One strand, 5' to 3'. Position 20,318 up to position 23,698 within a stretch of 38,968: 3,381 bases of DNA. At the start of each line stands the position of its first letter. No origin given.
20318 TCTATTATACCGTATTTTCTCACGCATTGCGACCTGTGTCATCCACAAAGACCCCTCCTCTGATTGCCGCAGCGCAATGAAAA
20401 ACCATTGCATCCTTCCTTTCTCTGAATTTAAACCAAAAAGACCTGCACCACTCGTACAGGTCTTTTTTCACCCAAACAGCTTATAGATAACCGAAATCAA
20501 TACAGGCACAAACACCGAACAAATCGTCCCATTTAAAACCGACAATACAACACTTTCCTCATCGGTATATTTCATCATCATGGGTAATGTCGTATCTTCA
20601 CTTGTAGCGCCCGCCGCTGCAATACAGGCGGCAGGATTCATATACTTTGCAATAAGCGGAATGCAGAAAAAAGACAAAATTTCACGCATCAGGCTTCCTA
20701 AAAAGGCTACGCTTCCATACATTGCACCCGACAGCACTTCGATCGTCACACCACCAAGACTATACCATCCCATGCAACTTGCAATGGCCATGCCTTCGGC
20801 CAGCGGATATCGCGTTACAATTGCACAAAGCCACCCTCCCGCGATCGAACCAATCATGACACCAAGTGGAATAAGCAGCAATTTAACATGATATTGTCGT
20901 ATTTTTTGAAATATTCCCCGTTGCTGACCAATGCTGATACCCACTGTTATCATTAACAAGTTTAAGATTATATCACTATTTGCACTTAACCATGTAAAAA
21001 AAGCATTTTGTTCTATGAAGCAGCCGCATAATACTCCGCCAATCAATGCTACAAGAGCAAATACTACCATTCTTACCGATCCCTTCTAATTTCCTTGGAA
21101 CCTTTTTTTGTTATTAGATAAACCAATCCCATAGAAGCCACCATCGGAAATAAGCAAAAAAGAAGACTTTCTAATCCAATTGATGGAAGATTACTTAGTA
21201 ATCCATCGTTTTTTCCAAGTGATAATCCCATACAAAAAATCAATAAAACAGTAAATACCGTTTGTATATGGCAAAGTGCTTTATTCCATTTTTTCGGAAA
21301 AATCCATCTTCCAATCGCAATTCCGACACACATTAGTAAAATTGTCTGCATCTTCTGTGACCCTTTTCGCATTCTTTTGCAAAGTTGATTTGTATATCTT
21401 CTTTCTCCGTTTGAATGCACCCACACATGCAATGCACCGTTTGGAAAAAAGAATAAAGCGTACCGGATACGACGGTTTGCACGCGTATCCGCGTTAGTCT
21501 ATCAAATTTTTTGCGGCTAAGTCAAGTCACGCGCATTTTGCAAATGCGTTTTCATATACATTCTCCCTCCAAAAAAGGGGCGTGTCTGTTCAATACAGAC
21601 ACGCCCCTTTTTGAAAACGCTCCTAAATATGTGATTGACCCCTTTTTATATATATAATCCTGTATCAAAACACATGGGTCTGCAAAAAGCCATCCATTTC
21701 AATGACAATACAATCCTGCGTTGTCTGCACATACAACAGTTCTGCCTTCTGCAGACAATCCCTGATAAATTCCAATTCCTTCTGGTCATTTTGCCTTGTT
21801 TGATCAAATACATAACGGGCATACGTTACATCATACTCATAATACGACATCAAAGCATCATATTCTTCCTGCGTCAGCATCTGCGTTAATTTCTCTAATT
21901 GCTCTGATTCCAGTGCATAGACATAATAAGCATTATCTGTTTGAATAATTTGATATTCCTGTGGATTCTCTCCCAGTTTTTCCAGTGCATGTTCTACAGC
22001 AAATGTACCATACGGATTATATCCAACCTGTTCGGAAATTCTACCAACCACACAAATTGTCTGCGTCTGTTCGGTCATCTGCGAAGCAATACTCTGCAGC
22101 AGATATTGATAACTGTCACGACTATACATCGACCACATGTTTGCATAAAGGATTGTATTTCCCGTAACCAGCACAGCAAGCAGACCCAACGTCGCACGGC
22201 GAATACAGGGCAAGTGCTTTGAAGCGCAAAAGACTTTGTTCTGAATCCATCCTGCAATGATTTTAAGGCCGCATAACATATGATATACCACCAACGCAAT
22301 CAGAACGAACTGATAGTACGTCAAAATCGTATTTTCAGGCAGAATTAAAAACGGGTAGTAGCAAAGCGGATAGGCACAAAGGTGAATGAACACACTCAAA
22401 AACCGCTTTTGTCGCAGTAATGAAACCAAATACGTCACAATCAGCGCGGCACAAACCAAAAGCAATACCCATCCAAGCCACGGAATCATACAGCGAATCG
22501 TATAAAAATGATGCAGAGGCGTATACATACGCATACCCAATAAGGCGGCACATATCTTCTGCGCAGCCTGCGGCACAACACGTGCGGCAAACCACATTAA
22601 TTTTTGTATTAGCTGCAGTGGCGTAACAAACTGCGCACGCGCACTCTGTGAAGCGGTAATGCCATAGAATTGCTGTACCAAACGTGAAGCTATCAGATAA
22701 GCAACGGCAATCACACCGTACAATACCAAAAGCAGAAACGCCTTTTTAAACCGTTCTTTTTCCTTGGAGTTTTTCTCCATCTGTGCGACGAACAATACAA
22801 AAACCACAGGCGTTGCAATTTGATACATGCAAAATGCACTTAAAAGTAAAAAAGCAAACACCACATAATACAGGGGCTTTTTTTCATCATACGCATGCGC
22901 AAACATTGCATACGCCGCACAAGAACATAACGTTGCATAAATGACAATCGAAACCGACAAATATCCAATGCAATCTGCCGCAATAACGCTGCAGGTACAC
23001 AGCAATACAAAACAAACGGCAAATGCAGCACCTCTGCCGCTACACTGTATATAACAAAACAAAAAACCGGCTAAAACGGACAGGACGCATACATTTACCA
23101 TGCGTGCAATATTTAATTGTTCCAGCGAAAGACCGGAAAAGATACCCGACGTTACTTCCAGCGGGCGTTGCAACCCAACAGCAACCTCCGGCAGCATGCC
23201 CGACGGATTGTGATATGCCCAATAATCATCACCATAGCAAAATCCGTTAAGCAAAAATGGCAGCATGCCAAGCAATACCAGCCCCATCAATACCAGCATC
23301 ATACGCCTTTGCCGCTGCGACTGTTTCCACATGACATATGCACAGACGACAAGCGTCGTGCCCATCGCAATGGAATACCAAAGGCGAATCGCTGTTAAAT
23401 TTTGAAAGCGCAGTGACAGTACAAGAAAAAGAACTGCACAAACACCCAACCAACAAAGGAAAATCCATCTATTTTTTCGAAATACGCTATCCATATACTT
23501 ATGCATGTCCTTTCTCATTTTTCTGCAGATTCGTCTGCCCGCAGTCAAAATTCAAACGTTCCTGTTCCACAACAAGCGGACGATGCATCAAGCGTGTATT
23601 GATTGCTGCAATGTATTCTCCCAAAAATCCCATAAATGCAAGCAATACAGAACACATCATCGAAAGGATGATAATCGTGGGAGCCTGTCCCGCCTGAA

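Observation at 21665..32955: Ten-gene translationally coupled operon: CDP-3,6-dideoxyhexose core + ThDP carboligase + DmpFG pair + Gtr-type export, a candidate pathway for a C-branched sugar cell-envelope decoration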

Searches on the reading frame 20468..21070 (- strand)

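Call 46: search_protein_families(library=pfam, proteins=[window:20468-21070:-], max_evalue=0.001)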
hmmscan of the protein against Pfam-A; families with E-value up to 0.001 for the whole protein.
window:20468-21070:- (200 aa): 1 family
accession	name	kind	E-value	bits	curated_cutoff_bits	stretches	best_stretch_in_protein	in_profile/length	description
PF03956.18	Lys_export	-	5.8e-57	192.7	23.8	1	7-195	2-189/190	Lysine exporter LysO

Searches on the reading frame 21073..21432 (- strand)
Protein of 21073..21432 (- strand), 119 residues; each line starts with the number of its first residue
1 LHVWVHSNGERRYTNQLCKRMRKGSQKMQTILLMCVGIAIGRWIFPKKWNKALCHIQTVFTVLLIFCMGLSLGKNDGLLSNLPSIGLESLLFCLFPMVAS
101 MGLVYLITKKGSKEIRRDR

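Call 46: search_protein_families(library=pfam, proteins=[window:21073-21432:-], max_evalue=0.001)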
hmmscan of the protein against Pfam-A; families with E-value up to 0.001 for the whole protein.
window:21073-21432:- (119 aa): 1 family
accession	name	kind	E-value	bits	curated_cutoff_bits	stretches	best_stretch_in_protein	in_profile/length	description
PF03956.18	Lys_export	-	9.9e-06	25.6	23.8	1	32-102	2-71/190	Lysine exporter LysO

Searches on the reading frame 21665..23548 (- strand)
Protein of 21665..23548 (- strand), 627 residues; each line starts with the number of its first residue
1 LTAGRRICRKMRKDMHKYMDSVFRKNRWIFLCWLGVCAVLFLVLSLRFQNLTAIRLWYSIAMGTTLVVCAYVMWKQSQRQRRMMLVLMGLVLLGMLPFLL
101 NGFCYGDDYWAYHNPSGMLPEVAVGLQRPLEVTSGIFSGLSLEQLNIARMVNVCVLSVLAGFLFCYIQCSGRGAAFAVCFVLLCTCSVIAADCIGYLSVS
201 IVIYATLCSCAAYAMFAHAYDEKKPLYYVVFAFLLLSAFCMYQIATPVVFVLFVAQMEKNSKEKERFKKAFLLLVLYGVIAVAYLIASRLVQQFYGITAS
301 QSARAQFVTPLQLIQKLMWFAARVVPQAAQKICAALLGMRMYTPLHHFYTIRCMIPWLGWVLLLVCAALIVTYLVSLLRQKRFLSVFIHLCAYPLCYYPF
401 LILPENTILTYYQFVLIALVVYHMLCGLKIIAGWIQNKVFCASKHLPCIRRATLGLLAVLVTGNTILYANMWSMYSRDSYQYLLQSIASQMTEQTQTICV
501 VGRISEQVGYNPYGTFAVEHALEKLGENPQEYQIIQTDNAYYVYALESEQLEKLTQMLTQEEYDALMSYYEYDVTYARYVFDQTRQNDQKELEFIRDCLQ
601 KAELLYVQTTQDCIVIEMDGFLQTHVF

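Call 5: search_protein_families(library=pfam, proteins=[window:21665-23548:-], max_evalue=0.001)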
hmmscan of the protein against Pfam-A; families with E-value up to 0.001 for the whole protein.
window:21665-23548:- (627 aa): 1 family
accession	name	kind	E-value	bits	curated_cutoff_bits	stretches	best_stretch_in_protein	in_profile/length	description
PF14264.12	Glucos_trans_II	-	1e-07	31.9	30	1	98-418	3-312/317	Glucosyl transferase GtrII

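Call 6: search_protein_families(library=ncbifam, proteins=[window:21665-23548:-], max_evalue=0.001)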
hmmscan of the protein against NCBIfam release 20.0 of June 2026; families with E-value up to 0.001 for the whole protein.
window:21665-23548:- (627 aa): 0 families

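Call 35: find_homologous_proteins(query=window:21665-23506:-, max_evalue=0.001)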
Query window:21665-23506:- (613 aa): 3 proteins with E <= 0.001 among 8000 candidates.
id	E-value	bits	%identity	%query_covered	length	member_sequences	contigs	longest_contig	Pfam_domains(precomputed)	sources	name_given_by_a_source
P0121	0.0e+0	1379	100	100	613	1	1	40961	-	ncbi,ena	-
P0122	2.4e-112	395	37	100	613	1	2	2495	-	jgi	-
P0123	1.2e-95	340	35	97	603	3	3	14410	-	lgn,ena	-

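Call 36: find_encoding_contigs(protein=P0123, flank=10000, max_places=3)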
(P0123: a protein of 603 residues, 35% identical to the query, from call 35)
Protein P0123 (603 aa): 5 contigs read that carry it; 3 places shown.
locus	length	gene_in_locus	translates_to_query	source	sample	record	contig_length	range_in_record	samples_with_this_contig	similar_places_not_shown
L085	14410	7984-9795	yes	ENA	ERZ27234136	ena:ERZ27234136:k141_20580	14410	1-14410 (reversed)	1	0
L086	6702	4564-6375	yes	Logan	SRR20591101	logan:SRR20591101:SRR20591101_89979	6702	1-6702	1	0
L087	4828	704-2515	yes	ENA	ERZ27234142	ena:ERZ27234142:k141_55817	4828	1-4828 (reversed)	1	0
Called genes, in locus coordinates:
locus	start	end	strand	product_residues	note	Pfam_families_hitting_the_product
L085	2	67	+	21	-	?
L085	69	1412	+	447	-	PF00155:Aminotran_1_2 (weak), PF00266:Aminotran_5 (weak), PF01041:DegT_DnrJ_EryC1, PF01212:Beta_elim_lyase (weak)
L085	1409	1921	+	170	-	PF04138:GtrA_DPMS_TM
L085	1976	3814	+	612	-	PF02776:TPP_enzyme_N, PF00205:TPP_enzyme_M, PF02775:TPP_enzyme_C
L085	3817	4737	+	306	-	PF01073:3Beta_HSD (faint), PF01370:Epimerase, PF13460:NAD_binding_10 (weak), PF16363:GDP_Man_Dehyd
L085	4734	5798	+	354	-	PF08240:ADH_N, PF00107:ADH_zinc_N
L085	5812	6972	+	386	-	PF13489:Methyltransf_23, PF13847:Methyltransf_31, PF08241:Methyltransf_11, PF08242:Methyltransf_12 (weak), PF13649:Methyltransf_25, PF08484:Methyltransf_14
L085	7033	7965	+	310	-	PF00535:Glycos_transf_2, PF10111:Glyco_tranf_2_2 (weak), PF13641:Glyco_tranf_2_3 (weak)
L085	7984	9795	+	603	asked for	-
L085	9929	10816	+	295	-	PF00483:NTP_transferase, PF12804:NTP_transf_3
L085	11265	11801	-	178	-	-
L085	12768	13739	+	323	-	-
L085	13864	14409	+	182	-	?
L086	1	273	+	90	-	?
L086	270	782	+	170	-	PF04138:GtrA_DPMS_TM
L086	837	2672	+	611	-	PF02776:TPP_enzyme_N, PF00205:TPP_enzyme_M, PF02775:TPP_enzyme_C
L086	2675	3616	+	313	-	PF01370:Epimerase, PF16363:GDP_Man_Dehyd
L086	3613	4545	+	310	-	PF00535:Glycos_transf_2, PF10111:Glyco_tranf_2_2 (faint), PF13641:Glyco_tranf_2_3 (weak)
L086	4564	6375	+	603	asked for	-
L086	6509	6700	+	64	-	?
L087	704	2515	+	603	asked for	-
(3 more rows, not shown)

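Call 37: find_encoding_contigs(protein=P0121, flank=2000, max_places=2)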
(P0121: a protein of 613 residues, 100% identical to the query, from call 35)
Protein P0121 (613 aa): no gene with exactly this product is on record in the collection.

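Call 48: search_protein_representatives(protein=window:21665-23506:-)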
Query: 613 residues. Proteins with E-value up to 0.001 (for the whole library): 92; up to 1e-10: 77; up to 1e-30: 35. The best 92 are listed.
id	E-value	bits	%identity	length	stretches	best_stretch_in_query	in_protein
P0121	0.0e+00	1378.5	100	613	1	1-613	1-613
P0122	7.6e-113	395.0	38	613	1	17-613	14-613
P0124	1.1e-106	374.6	35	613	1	23-613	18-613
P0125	4.2e-96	339.7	35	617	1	12-613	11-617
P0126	1.2e-94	334.9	35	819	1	4-612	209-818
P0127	5.5e-93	329.4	33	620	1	12-613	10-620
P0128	2.1e-82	294.4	35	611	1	14-613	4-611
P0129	3.3e-81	290.5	33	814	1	57-613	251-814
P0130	1.4e-80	288.4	34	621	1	9-613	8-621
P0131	2.8e-78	280.9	35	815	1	69-613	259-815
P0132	5.5e-78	279.9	32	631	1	40-609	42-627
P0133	8.9e-70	252.8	33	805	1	68-613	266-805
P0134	1.1e-63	232.6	37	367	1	255-613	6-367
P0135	1.5e-61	225.6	29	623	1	66-608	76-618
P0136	3.1e-60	221.3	27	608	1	54-613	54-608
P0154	4.0e-33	131.7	26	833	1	71-604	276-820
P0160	1.1e-28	117.0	25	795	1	68-592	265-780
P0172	3.4e-23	98.9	24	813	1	59-603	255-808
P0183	1.3e-16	77.2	23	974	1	59-585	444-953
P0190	1.4e-14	70.5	22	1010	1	56-575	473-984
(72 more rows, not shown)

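Call 60: predict_structure(alignment_id=A2)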
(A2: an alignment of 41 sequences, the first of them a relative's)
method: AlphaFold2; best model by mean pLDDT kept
length: 613 residues; sequences in the alignment: 41
mean_pLDDT: 91.6   pTM: 0.92
mean pLDDT of the five models: 91.6, 90.0, 89.9, 89.1, 88.8
residues with pLDDT >= 90: 466; 70-90: 123; 50-70: 15; < 50: 9
segments of 3 or more residues with pLDDT < 50: 1-9
pLDDT, mean of each block of 10 residues (from residue 1): 45 77 89 86 95 93 93 98 97 87 74 90 89 96 98 90 97 96 94 98 92 96 97 97 80 94 97 94 79 91 97 97 94 94 97 98 95 96 95 94 98 95 80 90 97 96 95 96 94 78 94 95 91 92 97 93 87 88 95 92 90 84
secondary structure, 60 per line:
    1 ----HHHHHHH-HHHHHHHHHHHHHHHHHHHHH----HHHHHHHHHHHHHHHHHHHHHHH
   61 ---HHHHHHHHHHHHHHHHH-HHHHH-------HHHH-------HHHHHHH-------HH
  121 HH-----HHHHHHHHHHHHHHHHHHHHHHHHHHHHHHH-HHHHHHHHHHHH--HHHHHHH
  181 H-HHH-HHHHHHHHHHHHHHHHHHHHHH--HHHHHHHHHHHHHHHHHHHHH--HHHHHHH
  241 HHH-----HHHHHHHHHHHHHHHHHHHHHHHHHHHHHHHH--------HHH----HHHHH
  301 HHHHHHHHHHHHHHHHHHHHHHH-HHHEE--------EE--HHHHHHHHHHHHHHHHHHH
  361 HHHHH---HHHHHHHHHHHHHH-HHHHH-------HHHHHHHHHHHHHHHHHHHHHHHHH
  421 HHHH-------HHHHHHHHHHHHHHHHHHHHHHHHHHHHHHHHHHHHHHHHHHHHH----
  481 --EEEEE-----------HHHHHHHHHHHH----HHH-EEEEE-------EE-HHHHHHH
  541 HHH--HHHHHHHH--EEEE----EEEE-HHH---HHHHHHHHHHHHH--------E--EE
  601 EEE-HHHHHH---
elements in order: H5-11 H13-33 H38-60 H64-80 H82-86 H94-97 H105-111 H119-122 H128-158 H160-171 H174-181 H187-208 H211-231 H234-243 H249-280 H296-323 H342-365 H369-382 H384-388 H396-424 H432-476 E483-487 H499-510 E519-523 H534-543 H546-553 E556-559 E564-567 H575-587 E599-603 H605-610

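Call 62: search_protein_families(library=pfam, proteins=[P0126, P0129, P0131, P0133, P0154, P0160, P0172, P0183, P0190, P0122], max_evalue=0.01)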
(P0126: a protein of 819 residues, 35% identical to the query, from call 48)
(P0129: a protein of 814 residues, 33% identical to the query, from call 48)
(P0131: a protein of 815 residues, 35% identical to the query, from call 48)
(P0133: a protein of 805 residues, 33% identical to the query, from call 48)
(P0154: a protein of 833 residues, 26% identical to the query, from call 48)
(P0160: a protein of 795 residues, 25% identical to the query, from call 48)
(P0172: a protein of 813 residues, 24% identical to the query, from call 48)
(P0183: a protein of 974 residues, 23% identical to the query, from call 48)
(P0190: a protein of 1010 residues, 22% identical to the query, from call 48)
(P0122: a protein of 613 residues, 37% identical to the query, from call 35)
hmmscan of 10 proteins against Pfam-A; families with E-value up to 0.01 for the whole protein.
P0126 (819 aa): 0 families

P0129 (814 aa): 0 families

P0131 (815 aa): 1 family
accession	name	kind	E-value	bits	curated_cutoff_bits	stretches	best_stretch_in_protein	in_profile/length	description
PF11992.13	TgpA_N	-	1.6e-05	24.6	30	0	215-427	5-177/333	TgpA N-terminal domain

P0133 (805 aa): 0 families

P0154 (833 aa): 0 families

P0160 (795 aa): 1 family
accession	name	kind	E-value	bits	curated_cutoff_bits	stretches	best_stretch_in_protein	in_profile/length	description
PF14264.12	Glucos_trans_II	-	5.8e-10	39.2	30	1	286-601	8-315/317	Glucosyl transferase GtrII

P0172 (813 aa): 1 family
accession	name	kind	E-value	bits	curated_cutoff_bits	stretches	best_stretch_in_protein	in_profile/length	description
PF14264.12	Glucos_trans_II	-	9.3e-10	38.6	30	1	282-621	3-317/317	Glucosyl transferase GtrII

P0183 (974 aa): 0 families

P0190 (1010 aa): 0 families

P0122 (613 aa): 0 families

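Call 63: fold_search(model_id=the predicted structure, library=pdb)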
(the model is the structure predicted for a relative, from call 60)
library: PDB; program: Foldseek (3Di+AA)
matches with E <= 10: 342; with E <= 0.001: 6
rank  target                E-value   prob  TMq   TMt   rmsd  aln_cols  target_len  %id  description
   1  7e9s_A                9.2e-05  1.00  0.38  0.29  14.7       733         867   11  Archaeal oligosaccharyltransferase AglB from Archaeoglobus fulgidus in complex with an inhibitory peptide and a dolich (released 2021-09-08)
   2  3wak                  3.7e-04  1.00  0.32  0.25  17.4       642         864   14  Crystal structure of the Archaeoglobus fulgidus oligosaccharyltransferase (O29867_ARCFU) in the apo form (released 2013-10-30)
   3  8b6l_I                5.2e-04  1.00  0.37  0.35  14.1       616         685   10  Subtomogram average of the human Sec61-TRAP-OSTA-translocon (released 2022-12-07)
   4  3waj                  5.9e-04  1.00  0.35  0.29  14.6       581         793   12  Crystal structure of the Archaeoglobus fulgidus oligosaccharyltransferase (O29867_ARCFU) complex with Zn and sulfate (released 2013-10-30)
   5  6ftg_5                7.9e-04  1.00  0.34  0.33  17.5       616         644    9  Subtomogram average of OST-containing ribosome-translocon complexes from canine rough microsomal membranes (released 2018-03-21)
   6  3rce_A                8.3e-04  1.00  0.37  0.34  11.1       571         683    9  Bacterial oligosaccharyltransferase PglB (released 2011-06-15)
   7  8if8_B                2.1e-03  1.00  0.35  0.34  12.1       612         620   10  Arabinosyltransferase AftA (released 2023-05-31)
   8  9i5k_A                2.7e-03  1.00  0.37  0.44  10.6       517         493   12  Structure of the Chaetomium thermophilum Pmt4 homodimer (C2 symmetry) (released 2025-12-24)
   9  9n9j_I                2.8e-03  1.00  0.37  0.34  12.9       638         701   10  Structure of a GRP94 folding intermediate engaged with a CCDC134- and FKBP11-bound secretory translocon (released 2025-11-19)
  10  6s7o_A                3.1e-03  1.00  0.32  0.30  15.9       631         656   10  Cryo-EM structure of human oligosaccharyltransferase complex OST-A (released 2019-12-18)
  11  8agc_A                5.1e-03  1.00  0.37  0.33  13.8       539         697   11  Structure of yeast oligosaccharylransferase complex with lipid-linked oligosaccharide and non-acceptor peptide bound (released 2022-12-07)
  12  8if8_C                6.6e-03  1.00  0.34  0.34  16.0       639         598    9  Arabinosyltransferase AftA (released 2023-05-31)
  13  7zlh_A                8.1e-03  0.99  0.28  0.27  12.1       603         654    8  Cryo-EM structure of C-mannosyltransferase CeDPY19, in apo state, bound to CMT2-Fab and anti-Fab nanobody (released 2023-01-11)
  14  8pn9_A                8.5e-03  1.00  0.34  0.32  13.8       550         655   10  Structure of human oligosaccharyltransferase OST-A complex bound to NGI-1 (released 2024-05-08)
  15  5ezm                  9.2e-03  1.00  0.34  0.38  12.2       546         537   12  Crystal Structure of ArnT from Cupriavidus metallidurans in the apo state (released 2016-02-17)
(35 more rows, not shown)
